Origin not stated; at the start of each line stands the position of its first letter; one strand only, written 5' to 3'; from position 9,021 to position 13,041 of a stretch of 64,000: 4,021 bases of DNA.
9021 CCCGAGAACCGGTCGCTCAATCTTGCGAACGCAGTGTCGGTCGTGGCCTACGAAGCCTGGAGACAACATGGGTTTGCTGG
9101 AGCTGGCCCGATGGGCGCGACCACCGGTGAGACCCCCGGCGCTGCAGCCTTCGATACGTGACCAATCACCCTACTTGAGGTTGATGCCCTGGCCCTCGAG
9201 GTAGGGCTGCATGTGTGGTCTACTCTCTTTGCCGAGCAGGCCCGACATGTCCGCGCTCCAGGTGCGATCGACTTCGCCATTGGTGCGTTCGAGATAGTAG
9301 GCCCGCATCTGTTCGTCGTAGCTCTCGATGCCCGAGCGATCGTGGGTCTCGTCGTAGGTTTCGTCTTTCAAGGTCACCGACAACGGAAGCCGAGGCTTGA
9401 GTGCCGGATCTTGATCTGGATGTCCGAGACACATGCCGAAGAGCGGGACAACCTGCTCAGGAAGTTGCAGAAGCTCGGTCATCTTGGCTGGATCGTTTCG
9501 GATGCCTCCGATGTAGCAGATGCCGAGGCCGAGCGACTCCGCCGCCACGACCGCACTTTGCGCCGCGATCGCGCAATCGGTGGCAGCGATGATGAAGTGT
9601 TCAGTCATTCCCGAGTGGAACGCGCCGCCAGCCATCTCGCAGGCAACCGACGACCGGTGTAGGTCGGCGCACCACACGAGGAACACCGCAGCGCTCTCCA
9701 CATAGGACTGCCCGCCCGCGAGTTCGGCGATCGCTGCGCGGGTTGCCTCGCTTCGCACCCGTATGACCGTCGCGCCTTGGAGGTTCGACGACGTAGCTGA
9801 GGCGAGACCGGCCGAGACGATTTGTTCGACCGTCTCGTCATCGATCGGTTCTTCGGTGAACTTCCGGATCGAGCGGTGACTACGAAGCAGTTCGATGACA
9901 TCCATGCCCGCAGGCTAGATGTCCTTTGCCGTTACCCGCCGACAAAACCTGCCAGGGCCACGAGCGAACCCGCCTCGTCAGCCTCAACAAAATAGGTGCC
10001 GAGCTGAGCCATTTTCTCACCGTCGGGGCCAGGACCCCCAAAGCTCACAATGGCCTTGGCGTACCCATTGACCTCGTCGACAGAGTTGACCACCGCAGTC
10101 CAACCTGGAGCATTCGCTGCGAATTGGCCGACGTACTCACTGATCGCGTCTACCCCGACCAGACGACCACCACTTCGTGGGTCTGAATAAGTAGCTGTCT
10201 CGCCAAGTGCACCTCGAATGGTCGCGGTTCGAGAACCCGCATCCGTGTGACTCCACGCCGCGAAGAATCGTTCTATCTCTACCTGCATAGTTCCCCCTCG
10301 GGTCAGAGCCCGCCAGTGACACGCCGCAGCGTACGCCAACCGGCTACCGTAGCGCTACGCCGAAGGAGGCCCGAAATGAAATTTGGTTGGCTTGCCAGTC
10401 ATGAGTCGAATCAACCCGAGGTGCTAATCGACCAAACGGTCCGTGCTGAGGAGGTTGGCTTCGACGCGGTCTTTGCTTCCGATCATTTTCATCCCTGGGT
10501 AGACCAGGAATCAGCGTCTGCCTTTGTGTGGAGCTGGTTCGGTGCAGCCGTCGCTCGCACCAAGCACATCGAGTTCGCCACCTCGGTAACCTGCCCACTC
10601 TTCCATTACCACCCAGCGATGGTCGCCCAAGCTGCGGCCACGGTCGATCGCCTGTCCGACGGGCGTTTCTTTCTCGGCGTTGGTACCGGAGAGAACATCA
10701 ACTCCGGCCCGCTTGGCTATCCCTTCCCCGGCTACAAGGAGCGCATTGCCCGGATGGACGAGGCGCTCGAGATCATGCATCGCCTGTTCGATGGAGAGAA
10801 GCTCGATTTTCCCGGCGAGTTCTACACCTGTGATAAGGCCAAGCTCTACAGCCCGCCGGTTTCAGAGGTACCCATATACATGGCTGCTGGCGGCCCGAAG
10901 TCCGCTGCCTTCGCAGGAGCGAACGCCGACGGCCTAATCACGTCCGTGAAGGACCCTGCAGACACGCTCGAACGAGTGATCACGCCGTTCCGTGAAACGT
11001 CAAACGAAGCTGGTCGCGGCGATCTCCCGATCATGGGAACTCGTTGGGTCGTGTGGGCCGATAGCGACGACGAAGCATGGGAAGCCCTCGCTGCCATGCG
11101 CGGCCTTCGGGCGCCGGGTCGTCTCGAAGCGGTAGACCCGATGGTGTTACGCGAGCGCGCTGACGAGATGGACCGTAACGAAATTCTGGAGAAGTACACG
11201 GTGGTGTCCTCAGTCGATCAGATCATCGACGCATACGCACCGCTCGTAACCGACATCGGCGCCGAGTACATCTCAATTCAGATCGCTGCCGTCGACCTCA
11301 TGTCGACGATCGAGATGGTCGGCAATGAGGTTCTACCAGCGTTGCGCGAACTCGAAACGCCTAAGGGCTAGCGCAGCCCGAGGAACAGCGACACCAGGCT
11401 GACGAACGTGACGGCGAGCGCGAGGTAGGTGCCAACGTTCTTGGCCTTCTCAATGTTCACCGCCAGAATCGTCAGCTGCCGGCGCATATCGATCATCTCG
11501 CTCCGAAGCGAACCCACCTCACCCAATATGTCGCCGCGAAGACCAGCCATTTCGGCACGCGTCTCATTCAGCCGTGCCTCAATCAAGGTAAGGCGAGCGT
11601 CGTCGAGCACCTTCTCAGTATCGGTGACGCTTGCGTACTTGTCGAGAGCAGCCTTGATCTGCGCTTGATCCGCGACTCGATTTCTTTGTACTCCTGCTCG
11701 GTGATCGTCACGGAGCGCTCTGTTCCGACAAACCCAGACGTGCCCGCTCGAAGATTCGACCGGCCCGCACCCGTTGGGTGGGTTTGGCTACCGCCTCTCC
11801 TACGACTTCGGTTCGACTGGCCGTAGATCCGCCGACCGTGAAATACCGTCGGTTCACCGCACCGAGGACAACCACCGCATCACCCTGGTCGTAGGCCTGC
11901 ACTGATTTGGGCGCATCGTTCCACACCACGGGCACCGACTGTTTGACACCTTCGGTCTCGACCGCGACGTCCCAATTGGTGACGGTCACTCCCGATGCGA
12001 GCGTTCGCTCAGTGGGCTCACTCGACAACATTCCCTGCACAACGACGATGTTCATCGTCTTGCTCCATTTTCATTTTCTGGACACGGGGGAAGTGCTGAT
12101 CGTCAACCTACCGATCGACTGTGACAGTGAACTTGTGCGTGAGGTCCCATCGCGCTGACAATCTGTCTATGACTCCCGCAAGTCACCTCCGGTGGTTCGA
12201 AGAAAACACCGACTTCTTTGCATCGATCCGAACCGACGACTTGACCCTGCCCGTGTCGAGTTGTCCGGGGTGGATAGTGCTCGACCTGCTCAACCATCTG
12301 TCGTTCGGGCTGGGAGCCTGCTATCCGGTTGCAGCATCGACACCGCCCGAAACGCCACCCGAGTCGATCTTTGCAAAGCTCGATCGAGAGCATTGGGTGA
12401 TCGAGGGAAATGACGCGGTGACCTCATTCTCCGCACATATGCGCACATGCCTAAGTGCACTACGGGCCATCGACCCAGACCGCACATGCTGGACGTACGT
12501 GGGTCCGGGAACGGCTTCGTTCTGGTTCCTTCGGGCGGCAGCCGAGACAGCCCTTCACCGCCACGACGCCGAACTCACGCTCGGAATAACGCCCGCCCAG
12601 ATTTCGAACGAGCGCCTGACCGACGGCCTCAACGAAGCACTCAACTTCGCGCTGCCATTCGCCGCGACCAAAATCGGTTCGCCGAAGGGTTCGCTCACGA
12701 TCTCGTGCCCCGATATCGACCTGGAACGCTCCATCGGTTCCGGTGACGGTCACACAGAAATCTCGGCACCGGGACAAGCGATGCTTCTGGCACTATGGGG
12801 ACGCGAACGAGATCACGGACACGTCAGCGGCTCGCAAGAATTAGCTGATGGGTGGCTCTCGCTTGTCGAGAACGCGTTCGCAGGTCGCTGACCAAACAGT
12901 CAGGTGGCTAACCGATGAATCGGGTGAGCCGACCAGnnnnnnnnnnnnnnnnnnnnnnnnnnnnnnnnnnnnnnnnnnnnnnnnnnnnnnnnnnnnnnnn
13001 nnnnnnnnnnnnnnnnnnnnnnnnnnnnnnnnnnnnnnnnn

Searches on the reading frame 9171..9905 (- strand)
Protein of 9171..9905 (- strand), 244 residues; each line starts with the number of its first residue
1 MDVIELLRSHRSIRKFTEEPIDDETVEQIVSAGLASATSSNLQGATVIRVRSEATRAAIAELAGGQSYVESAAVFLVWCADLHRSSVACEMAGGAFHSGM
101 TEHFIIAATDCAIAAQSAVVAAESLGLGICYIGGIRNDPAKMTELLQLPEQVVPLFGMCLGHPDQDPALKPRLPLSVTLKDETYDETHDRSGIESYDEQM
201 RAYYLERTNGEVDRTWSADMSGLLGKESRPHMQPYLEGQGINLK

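Call 3: search_protein_families(library=pfam, proteins=[window:9171-9905:-])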
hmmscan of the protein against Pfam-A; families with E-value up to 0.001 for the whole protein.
window:9171-9905:- (244 aa): 1 family
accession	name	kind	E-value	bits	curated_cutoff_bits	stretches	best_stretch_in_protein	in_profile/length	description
PF00881.29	Nitroreductase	-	1.2e-24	87.9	23.5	1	7-162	1-167/167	Nitroreductase family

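Call 4: search_protein_families(library=ncbifam, proteins=[window:9171-9905:-])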
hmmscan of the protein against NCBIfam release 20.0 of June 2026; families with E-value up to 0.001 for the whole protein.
window:9171-9905:- (244 aa): 5 families
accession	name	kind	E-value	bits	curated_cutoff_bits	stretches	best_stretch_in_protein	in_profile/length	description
NF008033.1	PRK10765.1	equivalog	2.2e-84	282.6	223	1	2-243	3-239/240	oxygen-insensitive NADPH nitroreductase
TIGR02476.1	BluB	equivalog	7.2e-14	51.6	150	2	3-64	9-70/205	5,6-dimethylbenzimidazole synthase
TIGR03553.1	F420_FbiB_CTERM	equivalog_domain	5e-10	39.4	249.55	1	8-59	4-55/194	F420 biosynthesis protein FbiB, C-terminal domain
NF003768.0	PRK05365.1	equivalog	8.9e-09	35.1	152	1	5-174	16-189/200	malonic semialdehyde reductase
NF009810.0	PRK13294.1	equivalog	1.4e-08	34.1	304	0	9-60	260-311/449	coenzyme F420-0:L-glutamate ligase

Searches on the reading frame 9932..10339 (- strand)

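Call 49: search_protein_families(library=pfam, proteins=[window:9932-10339:-], max_evalue=0.00001)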
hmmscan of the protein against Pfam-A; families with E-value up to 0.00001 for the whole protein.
window:9932-10339:- (135 aa): 1 family
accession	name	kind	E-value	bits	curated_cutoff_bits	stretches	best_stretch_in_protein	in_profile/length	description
PF12680.13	SnoaL_2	-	1.6e-06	29.1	27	1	22-119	1-93/102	SnoaL-like domain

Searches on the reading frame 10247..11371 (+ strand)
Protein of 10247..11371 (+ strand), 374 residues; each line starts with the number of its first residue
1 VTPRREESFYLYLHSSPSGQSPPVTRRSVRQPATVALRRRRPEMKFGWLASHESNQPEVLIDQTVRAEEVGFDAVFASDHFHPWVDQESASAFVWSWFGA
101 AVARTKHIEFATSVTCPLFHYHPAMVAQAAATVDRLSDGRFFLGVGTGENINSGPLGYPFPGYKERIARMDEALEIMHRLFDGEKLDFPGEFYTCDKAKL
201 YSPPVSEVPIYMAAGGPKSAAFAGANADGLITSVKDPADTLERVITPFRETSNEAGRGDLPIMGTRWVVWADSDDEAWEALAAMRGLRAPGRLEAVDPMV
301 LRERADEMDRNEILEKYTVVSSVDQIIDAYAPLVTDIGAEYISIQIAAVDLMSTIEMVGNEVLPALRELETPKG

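Call 49: search_protein_families(library=pfam, proteins=[window:10247-11371:+], max_evalue=0.00001)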
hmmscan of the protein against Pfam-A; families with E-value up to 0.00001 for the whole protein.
window:10247-11371:+ (374 aa): 1 family
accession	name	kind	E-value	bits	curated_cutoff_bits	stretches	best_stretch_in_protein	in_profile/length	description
PF00296.26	Bac_luciferase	-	1.4e-59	202.4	27.9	1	44-337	1-310/314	Luciferase-like monooxygenase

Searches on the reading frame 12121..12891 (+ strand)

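Call 49: search_protein_families(library=pfam, proteins=[window:12121-12891:+], max_evalue=0.00001)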
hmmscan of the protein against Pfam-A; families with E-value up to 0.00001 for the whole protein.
window:12121-12891:+ (256 aa): 1 family
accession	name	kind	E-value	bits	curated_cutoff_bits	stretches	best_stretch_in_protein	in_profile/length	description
PF11716.13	MDMPI_N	-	9.2e-14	52.8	24.2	1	27-150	6-139/140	Mycothiol maleylpyruvate isomerase N-terminal domain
